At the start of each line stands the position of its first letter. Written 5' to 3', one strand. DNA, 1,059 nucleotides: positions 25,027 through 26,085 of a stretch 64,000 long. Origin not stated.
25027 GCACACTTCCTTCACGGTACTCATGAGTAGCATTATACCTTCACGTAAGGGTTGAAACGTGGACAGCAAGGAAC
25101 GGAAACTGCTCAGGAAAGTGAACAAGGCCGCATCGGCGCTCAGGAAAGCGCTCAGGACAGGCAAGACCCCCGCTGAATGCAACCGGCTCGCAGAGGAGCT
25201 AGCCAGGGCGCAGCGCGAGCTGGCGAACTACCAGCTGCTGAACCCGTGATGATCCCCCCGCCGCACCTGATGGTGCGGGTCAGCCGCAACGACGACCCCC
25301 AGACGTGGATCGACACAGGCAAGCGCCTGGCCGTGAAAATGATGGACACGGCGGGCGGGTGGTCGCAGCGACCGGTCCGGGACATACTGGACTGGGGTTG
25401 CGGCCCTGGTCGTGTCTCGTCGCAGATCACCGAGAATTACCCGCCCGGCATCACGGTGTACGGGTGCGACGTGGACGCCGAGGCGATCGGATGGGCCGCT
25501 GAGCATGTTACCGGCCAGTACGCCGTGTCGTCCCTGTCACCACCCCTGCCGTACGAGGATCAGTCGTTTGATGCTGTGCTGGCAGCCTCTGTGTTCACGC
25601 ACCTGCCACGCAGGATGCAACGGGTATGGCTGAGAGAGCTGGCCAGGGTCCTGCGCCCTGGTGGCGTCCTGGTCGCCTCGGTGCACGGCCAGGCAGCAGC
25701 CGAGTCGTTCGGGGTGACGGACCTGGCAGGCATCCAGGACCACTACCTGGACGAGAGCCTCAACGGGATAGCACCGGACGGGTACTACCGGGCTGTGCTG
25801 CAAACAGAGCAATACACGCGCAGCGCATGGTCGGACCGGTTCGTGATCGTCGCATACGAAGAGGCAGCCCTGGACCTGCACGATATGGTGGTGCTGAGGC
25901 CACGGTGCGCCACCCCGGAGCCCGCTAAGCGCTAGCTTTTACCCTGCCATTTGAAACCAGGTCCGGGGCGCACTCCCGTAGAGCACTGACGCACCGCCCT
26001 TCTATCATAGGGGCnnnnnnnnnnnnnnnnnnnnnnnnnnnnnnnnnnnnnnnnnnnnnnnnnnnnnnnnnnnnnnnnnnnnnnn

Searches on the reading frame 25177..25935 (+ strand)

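Call 5: search_protein_families(library=pfam, proteins=[window:25249-25935:+], max_evalue=0.01)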
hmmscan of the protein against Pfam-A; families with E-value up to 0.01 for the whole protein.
window:25249-25935:+ (228 aa): 9 families
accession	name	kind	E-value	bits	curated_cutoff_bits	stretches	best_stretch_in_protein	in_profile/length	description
PF08241.18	Methyltransf_11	-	3e-18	66.7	21.2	1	47-142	1-94/95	Methyltransferase domain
PF13649.12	Methyltransf_25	-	2e-17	64.1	27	1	46-139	1-97/97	Methyltransferase domain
PF08242.18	Methyltransf_12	-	5.7e-14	53.1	30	1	47-141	1-98/98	Methyltransferase domain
PF13847.12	Methyltransf_31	-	6e-11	42.7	27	1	46-147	7-113/145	Methyltransferase domain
PF13489.12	Methyltransf_23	-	2.3e-10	40.9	27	1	40-149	20-122/164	Methyltransferase domain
PF01209.24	Ubie_methyltran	-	2.9e-05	24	20.1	1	40-143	45-151/233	ubiE/COQ5 methyltransferase family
PF05175.20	MTS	-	3.7e-05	23.9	23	1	21-88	16-76/170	Methyltransferase small domain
PF03141.22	Methyltransf_29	-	6.9e-05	22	23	1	40-145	115-219/506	Putative S-adenosyl-L-methionine-dependent methyltransferase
PF02353.26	CMAS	-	0.001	18.9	27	1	44-180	64-195/273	Mycolic acid cyclopropane synthetase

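Call 19: search_protein_families(library=ncbifam, proteins=[window:25177-25935:+], max_evalue=0.01)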
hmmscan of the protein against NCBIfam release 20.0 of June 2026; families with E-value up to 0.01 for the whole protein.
window:25177-25935:+ (252 aa): 33 families (the best 25 are shown)
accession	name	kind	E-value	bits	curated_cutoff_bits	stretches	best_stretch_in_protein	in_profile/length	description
NF045667.1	MTase_DVU1556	equivalog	6.2e-15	55.2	155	1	65-168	21-120/213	DVU_1556 family methyltransferase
NF043040.1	corrin_prot_MT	hypoth_equivalog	3e-11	43.2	180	1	65-167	40-147/216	corrinoid protein-associated methyltransferase CpaM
NF045825.1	FAmtase_mtf2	equivalog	5.3e-09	35.7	400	1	50-166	42-157/248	fatty-acid O-methyltransferase Mtf2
NF045649.1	2X_seleno_MduS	exception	1e-08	34.6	380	1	63-172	38-152/338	methyltransferase domain-containing selenoprotein MduS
TIGR02072.1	BioC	equivalog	2e-08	34.3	184.95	1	60-172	31-137/244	malonyl-ACP O-methyltransferase BioC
NF008300.0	PRK11088.1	equivalog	6.7e-08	32.3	303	1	66-172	85-184/272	23S rRNA (guanine(745)-N(1))-methyltransferase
NF001241.0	PRK00216.1-2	equivalog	8.5e-08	32.1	327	1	63-178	48-158/231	demethylmenaquinone methyltransferase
TIGR01934.1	MenG_MenH_UbiE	subfamily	2e-07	30.5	158.35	1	66-166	39-140/223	ubiquinone/menaquinone biosynthesis methyltransferase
NF045823.1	PthPhpthDimycoMt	equivalog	2.5e-07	30.1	300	1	67-166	67-165/256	phthiotriol/phenolphthiotriol dimycocerosates methyltransferase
NF010703.0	PRK14103.1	equivalog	2.8e-07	30.2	320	1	43-190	6-147/256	trans-aconitate 2-methyltransferase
NF041537.1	ArsM_AhpD_UU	exception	4.9e-07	28.8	510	1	69-166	79-179/345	arsenite methyltransferase/AhpD domain selenoprotein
TIGR01983.1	UbiG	equivalog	1.7e-06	27.5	102.95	1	69-168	52-152/228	bifunctional 2-polyprenyl-6-hydroxyphenol methylase/3-demethylubiquinol 3-O-methyltransferase UbiG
NF047649.1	MTase_UXPK_star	exception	2.1e-06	27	460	1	66-166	77-180/283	methyltransferase/UXPK-star double selenoprotein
NF007610.0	PRK10258.1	equivalog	2.4e-06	27.1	342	1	63-167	39-138/251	malonyl-ACP O-methyltransferase BioC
NF001244.0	PRK00216.1-5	equivalog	3e-06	26.7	216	1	67-166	49-152/236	bifunctional demethylmenaquinone methyltransferase/2-methoxy-6-polyprenyl-1,4-benzoquinol methylase UbiE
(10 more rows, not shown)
